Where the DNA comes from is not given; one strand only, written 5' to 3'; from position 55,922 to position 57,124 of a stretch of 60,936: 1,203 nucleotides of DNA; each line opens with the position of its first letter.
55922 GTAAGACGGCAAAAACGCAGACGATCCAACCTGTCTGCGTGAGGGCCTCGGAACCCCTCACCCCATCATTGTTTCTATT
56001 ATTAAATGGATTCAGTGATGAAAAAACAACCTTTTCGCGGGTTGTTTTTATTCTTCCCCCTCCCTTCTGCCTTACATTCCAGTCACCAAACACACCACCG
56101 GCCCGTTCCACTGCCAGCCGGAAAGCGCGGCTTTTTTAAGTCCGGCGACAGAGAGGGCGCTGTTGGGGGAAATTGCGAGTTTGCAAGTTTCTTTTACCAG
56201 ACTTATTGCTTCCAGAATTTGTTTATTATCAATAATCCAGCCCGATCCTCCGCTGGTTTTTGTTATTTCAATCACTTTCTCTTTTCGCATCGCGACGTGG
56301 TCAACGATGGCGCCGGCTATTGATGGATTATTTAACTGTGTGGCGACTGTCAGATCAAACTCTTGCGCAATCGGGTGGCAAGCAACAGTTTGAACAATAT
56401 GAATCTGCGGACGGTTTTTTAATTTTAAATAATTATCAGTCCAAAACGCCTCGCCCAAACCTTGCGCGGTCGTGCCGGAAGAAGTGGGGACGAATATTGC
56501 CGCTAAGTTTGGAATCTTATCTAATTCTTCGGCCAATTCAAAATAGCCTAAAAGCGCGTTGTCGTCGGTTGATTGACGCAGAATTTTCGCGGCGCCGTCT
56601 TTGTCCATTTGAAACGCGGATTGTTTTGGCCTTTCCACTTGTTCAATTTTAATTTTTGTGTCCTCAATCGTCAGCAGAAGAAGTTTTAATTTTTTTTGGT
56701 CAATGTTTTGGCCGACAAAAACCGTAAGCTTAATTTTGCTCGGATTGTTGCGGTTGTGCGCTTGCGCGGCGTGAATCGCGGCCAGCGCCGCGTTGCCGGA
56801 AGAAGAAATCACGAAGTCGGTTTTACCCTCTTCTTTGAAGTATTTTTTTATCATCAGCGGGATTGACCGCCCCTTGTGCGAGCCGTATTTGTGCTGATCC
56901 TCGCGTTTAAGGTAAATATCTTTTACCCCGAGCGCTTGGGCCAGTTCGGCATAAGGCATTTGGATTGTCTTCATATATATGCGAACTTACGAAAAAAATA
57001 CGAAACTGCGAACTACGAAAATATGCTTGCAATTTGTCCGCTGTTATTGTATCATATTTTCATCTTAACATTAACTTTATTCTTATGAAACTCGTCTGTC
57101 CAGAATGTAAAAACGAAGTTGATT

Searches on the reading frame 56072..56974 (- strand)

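Call 32: search_protein_families(library=pfam, proteins=[window:56072-56974:-], max_evalue=0.00001)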
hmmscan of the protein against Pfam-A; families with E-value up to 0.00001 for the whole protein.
window:56072-56974:- (300 aa): 1 family
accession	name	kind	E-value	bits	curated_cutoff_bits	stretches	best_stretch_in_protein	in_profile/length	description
PF00291.31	PALP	-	2.6e-34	119.3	35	1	8-299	13-295/295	Pyridoxal-phosphate dependent enzyme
